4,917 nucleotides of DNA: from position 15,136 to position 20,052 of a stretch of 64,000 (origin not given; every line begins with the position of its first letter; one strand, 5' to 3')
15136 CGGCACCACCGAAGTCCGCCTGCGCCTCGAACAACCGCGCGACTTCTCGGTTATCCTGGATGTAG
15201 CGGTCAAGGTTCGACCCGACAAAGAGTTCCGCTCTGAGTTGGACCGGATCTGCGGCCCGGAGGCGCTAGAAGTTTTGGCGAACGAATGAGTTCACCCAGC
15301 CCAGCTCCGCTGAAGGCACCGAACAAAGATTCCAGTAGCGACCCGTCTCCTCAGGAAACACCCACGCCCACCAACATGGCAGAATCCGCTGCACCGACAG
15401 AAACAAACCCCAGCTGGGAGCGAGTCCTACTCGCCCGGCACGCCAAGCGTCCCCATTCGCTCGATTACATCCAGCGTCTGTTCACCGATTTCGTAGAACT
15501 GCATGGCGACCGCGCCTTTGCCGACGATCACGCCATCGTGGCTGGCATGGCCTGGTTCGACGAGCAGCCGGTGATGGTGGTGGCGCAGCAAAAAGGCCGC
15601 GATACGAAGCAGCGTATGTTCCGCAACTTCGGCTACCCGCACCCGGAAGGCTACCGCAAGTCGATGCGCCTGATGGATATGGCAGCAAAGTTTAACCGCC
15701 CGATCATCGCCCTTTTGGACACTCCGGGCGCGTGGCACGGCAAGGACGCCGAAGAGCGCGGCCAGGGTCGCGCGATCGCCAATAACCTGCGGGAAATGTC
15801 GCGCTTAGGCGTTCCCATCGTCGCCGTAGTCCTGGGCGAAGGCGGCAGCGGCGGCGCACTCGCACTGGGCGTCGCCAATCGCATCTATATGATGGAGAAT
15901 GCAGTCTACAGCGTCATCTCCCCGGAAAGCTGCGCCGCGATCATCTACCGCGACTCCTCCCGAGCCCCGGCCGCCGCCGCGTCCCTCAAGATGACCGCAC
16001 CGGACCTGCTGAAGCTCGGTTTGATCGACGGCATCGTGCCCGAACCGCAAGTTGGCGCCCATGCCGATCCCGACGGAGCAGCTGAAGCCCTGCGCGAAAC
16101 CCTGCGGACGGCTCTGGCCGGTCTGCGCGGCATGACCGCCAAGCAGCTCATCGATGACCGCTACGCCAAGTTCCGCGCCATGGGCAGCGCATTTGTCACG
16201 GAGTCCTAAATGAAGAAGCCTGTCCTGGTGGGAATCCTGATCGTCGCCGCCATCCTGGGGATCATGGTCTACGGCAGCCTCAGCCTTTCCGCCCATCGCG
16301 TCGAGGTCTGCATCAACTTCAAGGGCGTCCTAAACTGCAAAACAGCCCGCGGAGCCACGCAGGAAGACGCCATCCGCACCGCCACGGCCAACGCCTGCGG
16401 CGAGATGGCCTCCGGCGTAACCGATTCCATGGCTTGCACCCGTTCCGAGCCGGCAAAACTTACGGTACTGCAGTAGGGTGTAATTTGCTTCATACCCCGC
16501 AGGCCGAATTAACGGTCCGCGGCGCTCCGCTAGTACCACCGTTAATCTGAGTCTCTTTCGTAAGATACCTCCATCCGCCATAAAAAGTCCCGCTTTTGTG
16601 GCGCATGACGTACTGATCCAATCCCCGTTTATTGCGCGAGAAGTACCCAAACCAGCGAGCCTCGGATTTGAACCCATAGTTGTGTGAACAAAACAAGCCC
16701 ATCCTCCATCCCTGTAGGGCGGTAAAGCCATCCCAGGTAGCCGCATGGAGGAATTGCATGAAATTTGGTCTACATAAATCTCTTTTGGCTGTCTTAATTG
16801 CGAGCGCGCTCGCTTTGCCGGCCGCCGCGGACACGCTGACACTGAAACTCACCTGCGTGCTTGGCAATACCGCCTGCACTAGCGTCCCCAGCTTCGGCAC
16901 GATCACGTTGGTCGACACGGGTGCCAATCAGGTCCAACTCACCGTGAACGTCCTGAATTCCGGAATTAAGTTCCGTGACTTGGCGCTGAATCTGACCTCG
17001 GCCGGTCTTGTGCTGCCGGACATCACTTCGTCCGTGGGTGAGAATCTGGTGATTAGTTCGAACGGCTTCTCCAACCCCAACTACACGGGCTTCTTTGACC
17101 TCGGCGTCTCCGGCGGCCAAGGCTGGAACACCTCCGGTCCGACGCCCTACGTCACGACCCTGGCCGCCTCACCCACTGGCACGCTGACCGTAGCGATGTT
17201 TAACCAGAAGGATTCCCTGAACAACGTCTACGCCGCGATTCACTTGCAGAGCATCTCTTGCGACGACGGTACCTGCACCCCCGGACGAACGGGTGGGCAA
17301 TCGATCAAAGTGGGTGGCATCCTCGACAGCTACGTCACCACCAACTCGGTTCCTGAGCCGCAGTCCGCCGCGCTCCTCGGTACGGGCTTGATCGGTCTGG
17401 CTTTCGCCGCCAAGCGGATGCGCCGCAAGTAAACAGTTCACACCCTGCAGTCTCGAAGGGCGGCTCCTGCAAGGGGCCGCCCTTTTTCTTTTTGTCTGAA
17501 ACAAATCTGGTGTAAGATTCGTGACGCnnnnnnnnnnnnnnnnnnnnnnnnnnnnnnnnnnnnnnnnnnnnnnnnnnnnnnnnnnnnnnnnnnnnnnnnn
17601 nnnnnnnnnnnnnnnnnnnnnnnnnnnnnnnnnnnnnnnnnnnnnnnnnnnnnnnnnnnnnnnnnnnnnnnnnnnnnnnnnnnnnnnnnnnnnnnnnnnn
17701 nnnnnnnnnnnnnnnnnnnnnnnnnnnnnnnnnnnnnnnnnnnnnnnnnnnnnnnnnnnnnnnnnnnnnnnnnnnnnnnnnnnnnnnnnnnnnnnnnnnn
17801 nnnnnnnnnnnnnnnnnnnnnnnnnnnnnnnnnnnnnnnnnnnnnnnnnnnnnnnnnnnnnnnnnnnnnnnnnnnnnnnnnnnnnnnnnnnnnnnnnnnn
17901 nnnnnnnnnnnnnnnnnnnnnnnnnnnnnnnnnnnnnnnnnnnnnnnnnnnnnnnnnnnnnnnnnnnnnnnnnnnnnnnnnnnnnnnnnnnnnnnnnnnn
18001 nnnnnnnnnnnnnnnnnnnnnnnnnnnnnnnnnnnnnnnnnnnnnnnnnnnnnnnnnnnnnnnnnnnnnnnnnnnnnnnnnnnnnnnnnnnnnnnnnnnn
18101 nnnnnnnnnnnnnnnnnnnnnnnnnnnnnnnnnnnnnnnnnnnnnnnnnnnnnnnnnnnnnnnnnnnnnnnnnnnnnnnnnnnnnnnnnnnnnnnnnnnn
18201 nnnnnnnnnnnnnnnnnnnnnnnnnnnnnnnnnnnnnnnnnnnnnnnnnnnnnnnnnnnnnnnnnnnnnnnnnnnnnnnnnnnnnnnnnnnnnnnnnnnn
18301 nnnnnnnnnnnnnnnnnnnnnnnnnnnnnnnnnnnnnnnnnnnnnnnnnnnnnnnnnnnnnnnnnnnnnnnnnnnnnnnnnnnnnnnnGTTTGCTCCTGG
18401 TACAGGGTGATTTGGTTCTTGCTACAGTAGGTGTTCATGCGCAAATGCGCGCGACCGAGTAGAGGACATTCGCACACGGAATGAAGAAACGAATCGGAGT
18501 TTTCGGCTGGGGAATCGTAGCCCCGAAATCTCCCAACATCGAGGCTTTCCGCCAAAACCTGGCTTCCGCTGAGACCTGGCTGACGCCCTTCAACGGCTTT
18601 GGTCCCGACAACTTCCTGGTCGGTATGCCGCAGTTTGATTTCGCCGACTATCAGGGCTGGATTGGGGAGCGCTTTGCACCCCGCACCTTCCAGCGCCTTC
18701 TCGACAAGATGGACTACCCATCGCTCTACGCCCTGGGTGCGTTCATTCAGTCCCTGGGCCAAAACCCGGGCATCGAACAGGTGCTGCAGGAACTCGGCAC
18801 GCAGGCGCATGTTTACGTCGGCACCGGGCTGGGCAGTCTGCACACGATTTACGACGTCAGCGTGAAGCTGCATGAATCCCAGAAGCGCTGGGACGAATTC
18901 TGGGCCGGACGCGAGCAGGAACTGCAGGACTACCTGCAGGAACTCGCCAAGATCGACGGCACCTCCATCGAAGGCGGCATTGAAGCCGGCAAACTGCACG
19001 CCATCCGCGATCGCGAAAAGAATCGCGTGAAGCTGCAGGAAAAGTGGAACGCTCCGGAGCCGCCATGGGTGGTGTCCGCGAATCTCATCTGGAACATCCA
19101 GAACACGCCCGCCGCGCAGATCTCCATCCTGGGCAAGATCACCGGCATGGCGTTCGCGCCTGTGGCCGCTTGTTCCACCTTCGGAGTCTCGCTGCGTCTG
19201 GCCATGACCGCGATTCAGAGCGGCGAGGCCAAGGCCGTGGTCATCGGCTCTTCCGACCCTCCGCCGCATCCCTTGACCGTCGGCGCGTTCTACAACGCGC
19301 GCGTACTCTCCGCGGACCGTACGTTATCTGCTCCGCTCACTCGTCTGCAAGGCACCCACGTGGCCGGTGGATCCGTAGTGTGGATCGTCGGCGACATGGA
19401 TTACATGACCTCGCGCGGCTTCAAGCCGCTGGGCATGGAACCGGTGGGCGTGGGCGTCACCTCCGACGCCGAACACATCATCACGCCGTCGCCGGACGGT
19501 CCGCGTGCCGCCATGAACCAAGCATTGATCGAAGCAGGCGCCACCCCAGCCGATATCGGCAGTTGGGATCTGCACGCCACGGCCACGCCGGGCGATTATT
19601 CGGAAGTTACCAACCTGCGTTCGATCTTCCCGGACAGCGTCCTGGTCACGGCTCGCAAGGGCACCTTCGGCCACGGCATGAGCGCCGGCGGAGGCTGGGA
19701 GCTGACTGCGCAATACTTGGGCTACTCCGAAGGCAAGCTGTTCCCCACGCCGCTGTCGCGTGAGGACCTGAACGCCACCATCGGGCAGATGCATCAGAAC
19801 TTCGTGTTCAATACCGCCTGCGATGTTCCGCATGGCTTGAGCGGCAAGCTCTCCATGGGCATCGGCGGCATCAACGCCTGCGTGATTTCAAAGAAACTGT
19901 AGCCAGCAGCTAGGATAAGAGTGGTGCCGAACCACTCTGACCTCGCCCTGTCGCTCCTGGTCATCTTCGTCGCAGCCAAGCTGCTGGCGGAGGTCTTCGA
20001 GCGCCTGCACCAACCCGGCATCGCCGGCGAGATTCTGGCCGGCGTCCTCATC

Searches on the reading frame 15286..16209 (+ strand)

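Call 27: search_protein_families(library=pfam, proteins=[window:15286-16209:+], max_evalue=0.001)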
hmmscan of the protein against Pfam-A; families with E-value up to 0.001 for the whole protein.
window:15286-16209:+ (307 aa): 4 families
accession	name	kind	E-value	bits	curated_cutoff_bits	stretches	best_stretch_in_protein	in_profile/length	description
PF03255.19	ACCA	-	2.2e-122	408.5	23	1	43-300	53-310/310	Acetyl co-enzyme A carboxylase carboxyltransferase-like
PF01039.27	Carboxyl_trans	-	5.2e-18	65.4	22.3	1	18-229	230-425/493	Carboxyl transferase domain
PF06833.16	MdcE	-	1.9e-06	28.2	32.7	1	134-280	24-165/196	Malonate decarboxylase gamma subunit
PF00378.25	ECH_1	-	0.00027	20.8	27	0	153-279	66-200/251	Enoyl-CoA hydratase/isomerase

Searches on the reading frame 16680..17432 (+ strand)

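Call 27: search_protein_families(library=pfam, proteins=[window:16680-17432:+], max_evalue=0.001)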
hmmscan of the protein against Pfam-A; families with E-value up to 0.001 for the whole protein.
window:16680-17432:+ (250 aa): 1 family
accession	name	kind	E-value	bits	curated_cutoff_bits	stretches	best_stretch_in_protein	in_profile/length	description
PF07589.16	PEP-CTERM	-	0.0001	22.6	20.7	1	223-246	1-24/24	PEP-CTERM motif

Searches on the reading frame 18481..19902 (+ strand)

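Call 27: search_protein_families(library=pfam, proteins=[window:18481-19902:+], max_evalue=0.001)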
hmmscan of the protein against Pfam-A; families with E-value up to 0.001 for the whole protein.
window:18481-19902:+ (473 aa): 2 families
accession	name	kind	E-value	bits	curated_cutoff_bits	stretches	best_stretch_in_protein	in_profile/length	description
PF00109.32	ketoacyl-synt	-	3.7e-17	63.2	20.8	1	199-298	143-241/252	Beta-ketoacyl synthase, N-terminal domain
PF02801.28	Ketoacyl-synt_C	-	9.4e-13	48.6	20.8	1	322-423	5-115/119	Beta-ketoacyl synthase, C-terminal domain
